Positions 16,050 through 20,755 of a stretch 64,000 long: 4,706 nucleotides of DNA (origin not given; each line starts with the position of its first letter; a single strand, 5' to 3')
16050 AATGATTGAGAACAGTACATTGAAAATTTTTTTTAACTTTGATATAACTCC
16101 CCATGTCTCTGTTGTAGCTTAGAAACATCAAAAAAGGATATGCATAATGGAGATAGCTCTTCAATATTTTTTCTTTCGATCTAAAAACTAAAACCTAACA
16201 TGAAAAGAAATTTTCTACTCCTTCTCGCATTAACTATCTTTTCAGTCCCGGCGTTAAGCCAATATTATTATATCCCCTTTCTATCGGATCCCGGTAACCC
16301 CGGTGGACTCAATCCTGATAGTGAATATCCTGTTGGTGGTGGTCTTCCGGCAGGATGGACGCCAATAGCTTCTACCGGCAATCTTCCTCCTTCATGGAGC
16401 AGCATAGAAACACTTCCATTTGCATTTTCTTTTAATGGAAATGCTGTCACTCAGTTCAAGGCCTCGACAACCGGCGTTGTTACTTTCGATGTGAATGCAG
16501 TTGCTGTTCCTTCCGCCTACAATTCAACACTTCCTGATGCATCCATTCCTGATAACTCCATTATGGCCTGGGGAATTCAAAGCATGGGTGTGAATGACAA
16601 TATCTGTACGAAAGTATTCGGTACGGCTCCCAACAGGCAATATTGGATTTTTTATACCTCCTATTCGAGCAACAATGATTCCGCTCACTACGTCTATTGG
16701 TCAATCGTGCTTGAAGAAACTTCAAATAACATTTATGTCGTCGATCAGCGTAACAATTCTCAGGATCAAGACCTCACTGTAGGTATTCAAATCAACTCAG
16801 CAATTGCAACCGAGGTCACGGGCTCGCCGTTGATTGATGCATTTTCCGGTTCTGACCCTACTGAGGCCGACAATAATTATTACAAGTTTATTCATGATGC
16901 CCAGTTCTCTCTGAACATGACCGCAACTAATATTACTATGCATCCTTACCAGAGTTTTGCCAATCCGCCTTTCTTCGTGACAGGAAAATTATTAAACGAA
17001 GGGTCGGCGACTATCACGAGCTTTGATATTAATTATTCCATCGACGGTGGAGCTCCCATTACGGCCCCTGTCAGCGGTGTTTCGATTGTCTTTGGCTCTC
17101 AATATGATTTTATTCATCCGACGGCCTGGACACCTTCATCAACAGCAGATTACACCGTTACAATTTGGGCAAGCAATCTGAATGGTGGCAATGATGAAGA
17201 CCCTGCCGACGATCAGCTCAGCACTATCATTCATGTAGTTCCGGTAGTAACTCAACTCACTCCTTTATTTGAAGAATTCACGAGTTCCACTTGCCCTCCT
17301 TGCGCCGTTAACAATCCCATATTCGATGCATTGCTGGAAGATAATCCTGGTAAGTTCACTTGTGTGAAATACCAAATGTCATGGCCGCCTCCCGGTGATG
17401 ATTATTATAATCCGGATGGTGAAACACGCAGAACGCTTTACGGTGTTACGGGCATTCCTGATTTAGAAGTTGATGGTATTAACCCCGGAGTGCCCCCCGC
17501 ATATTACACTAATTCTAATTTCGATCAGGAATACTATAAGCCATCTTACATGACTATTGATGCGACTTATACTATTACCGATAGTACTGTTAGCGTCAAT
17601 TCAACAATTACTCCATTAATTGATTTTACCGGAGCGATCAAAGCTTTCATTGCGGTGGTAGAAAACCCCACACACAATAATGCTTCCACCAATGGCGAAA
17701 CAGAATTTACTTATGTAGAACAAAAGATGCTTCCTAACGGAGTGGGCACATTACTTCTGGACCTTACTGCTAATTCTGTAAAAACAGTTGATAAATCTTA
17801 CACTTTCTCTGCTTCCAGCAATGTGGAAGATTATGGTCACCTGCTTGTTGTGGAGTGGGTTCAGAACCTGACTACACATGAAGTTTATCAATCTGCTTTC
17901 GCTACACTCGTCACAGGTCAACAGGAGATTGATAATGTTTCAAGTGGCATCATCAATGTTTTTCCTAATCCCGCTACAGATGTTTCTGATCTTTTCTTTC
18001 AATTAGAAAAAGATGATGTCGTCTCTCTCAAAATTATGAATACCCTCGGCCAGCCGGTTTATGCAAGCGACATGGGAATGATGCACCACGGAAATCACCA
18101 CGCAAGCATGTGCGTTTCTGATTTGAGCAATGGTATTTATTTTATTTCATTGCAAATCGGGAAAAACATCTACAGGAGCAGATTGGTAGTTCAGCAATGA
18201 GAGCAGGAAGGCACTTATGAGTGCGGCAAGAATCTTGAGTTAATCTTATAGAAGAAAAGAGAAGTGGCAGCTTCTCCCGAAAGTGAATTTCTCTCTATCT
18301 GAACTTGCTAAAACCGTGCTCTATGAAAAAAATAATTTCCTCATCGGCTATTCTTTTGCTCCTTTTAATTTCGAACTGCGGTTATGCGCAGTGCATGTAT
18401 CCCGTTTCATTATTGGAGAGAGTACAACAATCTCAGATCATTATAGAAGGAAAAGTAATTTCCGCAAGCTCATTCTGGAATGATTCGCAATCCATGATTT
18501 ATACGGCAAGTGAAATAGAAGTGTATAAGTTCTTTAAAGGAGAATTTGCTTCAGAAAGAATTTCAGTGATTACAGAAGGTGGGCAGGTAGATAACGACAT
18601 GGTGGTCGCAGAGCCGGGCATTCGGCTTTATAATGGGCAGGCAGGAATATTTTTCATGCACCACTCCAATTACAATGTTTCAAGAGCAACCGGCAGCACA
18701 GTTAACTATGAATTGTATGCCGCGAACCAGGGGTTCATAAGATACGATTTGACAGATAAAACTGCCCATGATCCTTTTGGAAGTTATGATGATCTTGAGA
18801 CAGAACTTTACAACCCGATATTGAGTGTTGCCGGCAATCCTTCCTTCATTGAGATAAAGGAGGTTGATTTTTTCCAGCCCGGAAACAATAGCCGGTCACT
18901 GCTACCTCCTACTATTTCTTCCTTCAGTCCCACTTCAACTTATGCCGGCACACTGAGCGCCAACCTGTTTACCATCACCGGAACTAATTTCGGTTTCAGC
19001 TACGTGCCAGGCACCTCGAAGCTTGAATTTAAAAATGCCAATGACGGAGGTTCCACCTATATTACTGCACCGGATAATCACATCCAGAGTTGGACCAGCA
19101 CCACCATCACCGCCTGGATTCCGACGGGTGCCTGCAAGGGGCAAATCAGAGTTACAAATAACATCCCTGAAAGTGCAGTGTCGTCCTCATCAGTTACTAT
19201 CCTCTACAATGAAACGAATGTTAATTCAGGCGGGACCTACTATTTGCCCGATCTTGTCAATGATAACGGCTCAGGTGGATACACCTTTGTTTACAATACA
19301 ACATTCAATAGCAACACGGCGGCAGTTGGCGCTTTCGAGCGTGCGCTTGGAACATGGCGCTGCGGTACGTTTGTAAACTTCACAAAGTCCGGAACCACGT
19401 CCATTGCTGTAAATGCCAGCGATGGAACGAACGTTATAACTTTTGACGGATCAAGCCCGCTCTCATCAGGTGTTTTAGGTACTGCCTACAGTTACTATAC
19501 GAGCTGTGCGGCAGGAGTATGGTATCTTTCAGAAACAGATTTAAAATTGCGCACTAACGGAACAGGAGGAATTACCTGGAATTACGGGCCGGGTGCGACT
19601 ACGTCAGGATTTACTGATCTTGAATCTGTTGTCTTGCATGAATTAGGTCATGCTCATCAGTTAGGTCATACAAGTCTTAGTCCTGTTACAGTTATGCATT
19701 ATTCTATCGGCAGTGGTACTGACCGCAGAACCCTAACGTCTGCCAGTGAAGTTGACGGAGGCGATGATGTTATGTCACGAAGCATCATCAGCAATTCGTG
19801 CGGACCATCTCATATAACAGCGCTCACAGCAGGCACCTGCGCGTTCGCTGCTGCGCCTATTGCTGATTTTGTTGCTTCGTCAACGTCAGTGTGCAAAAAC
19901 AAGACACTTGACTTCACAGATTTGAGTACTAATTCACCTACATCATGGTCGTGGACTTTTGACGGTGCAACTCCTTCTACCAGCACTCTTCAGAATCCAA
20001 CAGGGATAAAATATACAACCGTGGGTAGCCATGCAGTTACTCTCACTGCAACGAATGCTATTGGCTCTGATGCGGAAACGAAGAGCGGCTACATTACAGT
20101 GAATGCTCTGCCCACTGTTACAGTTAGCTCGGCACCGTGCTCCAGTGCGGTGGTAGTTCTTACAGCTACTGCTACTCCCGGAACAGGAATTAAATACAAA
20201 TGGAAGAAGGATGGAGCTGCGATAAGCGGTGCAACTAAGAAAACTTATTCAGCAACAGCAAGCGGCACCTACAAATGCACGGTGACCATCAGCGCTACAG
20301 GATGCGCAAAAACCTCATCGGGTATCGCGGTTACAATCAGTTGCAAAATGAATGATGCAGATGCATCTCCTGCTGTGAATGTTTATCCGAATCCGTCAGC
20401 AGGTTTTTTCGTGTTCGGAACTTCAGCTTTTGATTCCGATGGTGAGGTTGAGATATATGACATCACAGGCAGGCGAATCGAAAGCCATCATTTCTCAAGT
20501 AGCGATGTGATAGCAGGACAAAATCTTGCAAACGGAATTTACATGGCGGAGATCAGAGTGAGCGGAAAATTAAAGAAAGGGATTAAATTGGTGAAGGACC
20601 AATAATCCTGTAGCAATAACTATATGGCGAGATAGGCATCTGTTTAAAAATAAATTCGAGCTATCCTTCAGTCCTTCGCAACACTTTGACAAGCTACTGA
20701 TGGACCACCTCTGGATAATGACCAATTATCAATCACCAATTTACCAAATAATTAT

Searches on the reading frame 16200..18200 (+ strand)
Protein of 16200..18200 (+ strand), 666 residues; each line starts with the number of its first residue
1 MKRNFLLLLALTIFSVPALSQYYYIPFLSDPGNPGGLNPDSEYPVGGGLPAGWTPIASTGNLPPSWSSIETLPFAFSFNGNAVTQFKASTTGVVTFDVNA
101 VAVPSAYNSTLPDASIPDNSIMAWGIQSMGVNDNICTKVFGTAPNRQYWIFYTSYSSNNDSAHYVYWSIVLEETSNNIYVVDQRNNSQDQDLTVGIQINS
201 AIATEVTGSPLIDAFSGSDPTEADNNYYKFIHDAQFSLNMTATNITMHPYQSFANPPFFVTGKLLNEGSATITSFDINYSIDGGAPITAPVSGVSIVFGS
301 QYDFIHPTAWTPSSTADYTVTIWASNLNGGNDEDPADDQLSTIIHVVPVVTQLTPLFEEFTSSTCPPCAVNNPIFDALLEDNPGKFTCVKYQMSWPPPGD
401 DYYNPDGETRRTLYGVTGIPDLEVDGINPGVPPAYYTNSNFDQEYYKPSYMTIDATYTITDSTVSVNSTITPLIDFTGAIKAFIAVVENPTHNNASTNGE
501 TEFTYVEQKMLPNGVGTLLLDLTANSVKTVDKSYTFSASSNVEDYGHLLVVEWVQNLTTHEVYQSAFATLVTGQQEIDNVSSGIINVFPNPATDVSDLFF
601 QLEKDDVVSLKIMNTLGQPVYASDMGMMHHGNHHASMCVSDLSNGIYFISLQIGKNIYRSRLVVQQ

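Call 111: search_protein_families(library=pfam, proteins=[window:16200-18200:+], max_evalue=0.0001)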
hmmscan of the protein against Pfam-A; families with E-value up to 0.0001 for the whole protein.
window:16200-18200:+ (666 aa): 1 family
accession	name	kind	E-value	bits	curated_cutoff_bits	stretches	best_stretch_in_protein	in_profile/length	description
PF18962.6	Por_Secre_tail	-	2.2e-09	37.9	27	1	587-664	1-75/75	Secretion system C-terminal sorting domain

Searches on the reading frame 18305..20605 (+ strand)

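Call 111: search_protein_families(library=pfam, proteins=[window:18305-20605:+], max_evalue=0.0001)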
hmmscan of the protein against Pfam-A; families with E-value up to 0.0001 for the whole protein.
window:18305-20605:+ (766 aa): 5 families
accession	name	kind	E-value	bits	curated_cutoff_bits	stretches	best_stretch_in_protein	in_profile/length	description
PF00801.26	PKD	-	1.1e-09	38.5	23.5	1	522-592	4-75/80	PKD domain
PF18911.6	PKD_4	-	2.5e-09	37.5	27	1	516-599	2-85/85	PKD domain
PF18962.6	Por_Secre_tail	-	1.2e-08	35.6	27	1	693-754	1-66/75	Secretion system C-terminal sorting domain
PF00413.30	Peptidase_M10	-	1.1e-05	25.9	24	1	326-469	9-137/159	Matrixin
PF13895.12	Ig_2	-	2.1e-05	25.1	27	1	626-669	25-72/79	Immunoglobulin domain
